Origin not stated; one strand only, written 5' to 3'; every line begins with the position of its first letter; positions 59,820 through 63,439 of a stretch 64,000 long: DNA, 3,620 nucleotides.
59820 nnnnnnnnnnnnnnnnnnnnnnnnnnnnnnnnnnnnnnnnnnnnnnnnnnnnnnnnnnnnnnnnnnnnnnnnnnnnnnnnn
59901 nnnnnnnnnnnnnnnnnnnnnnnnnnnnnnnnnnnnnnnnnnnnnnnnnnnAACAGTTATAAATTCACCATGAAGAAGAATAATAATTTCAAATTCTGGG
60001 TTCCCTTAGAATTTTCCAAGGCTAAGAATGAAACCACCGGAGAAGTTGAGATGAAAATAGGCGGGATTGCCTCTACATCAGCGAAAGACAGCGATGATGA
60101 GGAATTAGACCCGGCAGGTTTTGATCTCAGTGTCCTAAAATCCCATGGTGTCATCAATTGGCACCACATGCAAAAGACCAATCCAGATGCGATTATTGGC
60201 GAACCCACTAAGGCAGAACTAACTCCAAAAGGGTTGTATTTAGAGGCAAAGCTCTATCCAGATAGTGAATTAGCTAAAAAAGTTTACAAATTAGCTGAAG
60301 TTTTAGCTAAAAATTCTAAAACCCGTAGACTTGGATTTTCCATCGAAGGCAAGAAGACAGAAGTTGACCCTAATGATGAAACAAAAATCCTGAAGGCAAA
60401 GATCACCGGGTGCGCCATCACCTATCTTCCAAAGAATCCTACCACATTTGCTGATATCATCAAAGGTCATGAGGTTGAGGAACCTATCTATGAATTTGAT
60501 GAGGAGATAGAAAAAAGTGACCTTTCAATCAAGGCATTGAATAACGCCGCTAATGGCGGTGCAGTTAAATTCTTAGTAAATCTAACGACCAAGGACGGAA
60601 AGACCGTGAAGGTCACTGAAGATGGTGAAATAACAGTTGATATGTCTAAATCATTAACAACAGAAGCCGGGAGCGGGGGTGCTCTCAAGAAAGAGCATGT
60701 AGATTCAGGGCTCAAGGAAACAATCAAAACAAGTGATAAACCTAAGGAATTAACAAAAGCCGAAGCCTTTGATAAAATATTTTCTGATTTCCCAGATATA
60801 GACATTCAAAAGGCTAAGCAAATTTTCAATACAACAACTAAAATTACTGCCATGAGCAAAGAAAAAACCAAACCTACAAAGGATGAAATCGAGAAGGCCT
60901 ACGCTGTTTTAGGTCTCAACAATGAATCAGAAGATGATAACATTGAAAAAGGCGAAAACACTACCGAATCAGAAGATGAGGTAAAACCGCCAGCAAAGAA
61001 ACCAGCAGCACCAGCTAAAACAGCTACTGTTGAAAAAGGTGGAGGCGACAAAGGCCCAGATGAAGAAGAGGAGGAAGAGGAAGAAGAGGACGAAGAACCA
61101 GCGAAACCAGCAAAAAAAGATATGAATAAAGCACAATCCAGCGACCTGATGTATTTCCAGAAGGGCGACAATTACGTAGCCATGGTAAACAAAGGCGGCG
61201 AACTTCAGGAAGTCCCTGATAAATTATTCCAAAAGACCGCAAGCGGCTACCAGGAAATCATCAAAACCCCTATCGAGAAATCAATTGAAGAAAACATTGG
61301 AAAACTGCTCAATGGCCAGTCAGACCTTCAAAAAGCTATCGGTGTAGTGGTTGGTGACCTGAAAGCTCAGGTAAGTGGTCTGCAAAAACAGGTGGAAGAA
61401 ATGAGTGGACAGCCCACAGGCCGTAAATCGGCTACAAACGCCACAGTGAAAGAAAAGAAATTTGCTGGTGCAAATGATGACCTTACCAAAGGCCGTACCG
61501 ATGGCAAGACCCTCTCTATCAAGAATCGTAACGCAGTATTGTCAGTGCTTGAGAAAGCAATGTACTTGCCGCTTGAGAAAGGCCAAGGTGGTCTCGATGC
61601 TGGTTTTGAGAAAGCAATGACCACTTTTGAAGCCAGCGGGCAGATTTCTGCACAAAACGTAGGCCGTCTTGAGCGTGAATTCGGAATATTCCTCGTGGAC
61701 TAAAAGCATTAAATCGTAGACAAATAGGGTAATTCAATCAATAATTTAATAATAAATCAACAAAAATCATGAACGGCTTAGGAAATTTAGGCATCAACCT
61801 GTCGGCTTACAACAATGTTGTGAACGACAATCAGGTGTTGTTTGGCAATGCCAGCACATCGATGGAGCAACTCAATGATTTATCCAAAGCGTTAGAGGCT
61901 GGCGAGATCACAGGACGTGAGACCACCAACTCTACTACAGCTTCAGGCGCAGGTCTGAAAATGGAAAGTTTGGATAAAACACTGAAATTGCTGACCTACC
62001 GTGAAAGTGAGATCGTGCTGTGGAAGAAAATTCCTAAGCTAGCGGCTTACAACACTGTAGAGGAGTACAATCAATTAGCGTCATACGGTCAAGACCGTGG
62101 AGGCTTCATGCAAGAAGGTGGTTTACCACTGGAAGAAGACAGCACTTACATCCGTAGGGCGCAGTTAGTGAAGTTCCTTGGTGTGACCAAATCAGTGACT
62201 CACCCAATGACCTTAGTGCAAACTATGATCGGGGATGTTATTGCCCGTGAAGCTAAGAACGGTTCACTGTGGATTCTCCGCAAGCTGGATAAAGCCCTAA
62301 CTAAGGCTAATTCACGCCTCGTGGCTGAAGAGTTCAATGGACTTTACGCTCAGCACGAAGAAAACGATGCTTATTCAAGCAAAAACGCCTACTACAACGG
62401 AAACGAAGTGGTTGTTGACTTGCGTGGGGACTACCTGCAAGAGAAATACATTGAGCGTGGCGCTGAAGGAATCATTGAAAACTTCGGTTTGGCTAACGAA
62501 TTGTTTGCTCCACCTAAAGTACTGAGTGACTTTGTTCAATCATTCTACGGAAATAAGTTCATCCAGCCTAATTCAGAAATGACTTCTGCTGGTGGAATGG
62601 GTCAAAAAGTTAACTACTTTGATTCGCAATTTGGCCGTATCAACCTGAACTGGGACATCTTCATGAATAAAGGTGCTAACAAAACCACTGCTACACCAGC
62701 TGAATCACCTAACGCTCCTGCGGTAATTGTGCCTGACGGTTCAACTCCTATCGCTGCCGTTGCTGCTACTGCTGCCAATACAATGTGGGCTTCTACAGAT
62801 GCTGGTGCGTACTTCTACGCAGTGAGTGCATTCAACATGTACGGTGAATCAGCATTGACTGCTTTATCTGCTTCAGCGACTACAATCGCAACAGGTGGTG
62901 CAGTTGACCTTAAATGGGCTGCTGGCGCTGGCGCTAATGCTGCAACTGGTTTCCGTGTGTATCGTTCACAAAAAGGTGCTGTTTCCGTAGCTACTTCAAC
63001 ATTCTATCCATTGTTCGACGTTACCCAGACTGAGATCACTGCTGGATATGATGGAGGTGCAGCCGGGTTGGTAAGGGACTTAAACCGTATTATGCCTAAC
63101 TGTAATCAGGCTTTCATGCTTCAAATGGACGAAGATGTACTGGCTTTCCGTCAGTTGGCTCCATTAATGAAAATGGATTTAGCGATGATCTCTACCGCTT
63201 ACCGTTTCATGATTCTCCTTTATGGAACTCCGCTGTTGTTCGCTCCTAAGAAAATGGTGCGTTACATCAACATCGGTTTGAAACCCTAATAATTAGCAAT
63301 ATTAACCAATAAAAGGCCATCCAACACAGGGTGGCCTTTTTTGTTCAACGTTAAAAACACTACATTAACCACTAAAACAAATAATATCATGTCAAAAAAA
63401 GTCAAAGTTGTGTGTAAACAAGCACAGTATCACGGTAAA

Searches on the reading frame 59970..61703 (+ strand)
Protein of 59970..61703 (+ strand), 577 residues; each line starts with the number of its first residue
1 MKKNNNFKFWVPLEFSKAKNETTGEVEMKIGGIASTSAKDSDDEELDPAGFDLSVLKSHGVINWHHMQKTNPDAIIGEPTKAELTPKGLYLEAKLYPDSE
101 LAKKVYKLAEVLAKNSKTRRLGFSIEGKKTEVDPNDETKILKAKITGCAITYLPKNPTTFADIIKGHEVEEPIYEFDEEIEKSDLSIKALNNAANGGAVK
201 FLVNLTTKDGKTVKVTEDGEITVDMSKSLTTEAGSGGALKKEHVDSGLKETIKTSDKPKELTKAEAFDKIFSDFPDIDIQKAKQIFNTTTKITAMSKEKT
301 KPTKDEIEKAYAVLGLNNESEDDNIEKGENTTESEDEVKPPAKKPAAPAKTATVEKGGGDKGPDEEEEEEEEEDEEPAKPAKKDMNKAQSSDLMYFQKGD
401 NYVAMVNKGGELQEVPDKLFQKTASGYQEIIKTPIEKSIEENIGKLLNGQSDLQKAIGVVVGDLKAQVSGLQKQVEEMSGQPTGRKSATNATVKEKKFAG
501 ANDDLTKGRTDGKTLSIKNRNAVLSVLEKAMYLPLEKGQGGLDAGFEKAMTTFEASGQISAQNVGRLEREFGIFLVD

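Call 21: search_protein_families(library=phrogs, proteins=[window:59970-61703:+], max_evalue=0.00001)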
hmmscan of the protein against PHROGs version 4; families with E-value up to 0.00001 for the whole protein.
window:59970-61703:+ (577 aa): 2 families
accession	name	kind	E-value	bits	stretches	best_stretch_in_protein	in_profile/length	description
phrog_1028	-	head and packaging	1.6e-40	141.2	1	2-160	13-172/591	head maturation protease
phrog_38466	-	head and packaging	7.9e-10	39.8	1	91-162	1-72/170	head maturation protease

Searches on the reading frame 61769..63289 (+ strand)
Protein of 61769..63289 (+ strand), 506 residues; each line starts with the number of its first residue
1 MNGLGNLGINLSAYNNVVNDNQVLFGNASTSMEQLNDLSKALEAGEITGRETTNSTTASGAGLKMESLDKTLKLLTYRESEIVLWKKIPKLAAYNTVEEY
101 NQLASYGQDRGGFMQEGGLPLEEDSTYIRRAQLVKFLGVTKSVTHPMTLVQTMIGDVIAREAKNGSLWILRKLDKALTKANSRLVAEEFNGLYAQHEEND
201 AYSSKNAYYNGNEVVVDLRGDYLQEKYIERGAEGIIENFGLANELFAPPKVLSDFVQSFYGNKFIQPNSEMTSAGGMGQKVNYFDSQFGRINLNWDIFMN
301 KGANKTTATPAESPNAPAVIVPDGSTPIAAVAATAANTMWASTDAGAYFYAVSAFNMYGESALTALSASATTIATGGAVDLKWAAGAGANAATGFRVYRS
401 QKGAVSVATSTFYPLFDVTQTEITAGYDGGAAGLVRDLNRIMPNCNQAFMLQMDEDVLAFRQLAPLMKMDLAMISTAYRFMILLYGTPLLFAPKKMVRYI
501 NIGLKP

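Call 21: search_protein_families(library=phrogs, proteins=[window:61769-63289:+], max_evalue=0.00001)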
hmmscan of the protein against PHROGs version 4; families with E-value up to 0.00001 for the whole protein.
window:61769-63289:+ (506 aa): 1 family
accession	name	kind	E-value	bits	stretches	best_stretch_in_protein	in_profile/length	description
phrog_752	-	head and packaging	1e-80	273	1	29-505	12-471/475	major head protein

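Call 36: search_dna_similar(query=window:61769-63289:+, collection=phages, mode=protein, max_rows=15)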
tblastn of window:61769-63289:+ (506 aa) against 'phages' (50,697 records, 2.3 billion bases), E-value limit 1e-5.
Records with a match: 452; places in all: 452; records where one place covers at least 80% of the query: 145.
Best place of each record, by identity: <60% 452.
By first word of the organism name: Bacillus 245; Staphylococcus 115; Enterococcus 31; Lactobacillus 21; Bacteroides 6; Thermus 5; Brochothrix 4; Mammaliicoccus 3; Pseudomonas 3; Lysinibacillus 2; and 15 more.
By host as written in the record: - 35; Staphylococcus aureus 29; Bacillus subtilis 27; Bacillus cereus 26; Bacillus thuringiensis subsp. kurstaki 20; Bacillus subtilis BEST7003 15; Bacillus thuringiensis kurstaki 12; Staphylococcus sp. 11; and 139 more.
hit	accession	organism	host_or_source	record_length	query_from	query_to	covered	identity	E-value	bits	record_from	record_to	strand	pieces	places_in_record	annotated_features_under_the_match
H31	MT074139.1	Bacteroides phage DAC19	Bacteroides thetaiotaomicron VPI-5487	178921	7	504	98%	46.7%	8e-118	387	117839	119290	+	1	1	hypothetical protein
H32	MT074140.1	Bacteroides phage DAC20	Bacteroides thetaiotaomicron VPI-5488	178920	7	504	98%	46.7%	8e-118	387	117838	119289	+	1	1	hypothetical protein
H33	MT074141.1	Bacteroides phage DAC22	Bacteroides thetaiotaomicron VPI-5489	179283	7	504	98%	46.7%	8e-118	387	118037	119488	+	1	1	hypothetical protein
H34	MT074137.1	Bacteroides phage DAC16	Bacteroides thetaiotaomicron VPI-5485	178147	7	504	98%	46.5%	1e-117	386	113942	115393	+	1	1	hypothetical protein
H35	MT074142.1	Bacteroides phage DAC23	Bacteroides thetaiotaomicron VPI-5490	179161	7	504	98%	46.5%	1e-117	386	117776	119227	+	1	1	hypothetical protein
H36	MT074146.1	Bacteroides phage SJC03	Bacteroides thetaiotaomicron VPI-5494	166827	7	504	98%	46.1%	7e-117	384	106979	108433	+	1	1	hypothetical protein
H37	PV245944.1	Chryseobacterium phage MA9V-3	Chryseobacterium sp. MA9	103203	15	503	97%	39.4%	9e-86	294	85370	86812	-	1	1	hypothetical protein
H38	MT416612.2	Bacillus phage YungSlug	Bacillus thuringiensis kurstaki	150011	25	502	94%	39.7%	4e-84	290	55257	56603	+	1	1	major capsid protein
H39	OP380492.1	Bacillus phage Nachito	Bacillus sp. ET1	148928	8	502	98%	38.0%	1e-82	285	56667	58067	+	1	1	major capsid protein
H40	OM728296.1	Bacillus phage vB_BsuM-Goe26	Bacillus subtilis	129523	31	502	93%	38.6%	7e-79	275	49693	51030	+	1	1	hypothetical protein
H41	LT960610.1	Bacillus phage SBSphiC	Bacillus subtilis BEST7003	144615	33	502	93%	38.5%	1e-77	271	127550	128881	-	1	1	record has no annotation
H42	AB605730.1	Bacillus phage SP-10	-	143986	31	502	93%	38.2%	9e-79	274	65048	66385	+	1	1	major capsid protein precursor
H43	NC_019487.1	Bacillus phage SP-10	-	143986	31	502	93%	38.2%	9e-79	274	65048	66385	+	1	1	major head protein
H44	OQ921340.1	Bacillus phage SPO1L5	Bacillus subtilis BEST7003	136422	25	502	94%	36.4%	6e-75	263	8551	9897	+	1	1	hypothetical protein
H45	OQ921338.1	Bacillus phage SPO1L3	Bacillus subtilis BEST7003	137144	25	502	94%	36.4%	6e-75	263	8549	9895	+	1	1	hypothetical protein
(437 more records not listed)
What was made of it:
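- The major head protein is 46% identical to those of Bacteroides phages DAC16-23 and 39% to a Chryseobacterium phage (call 36).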
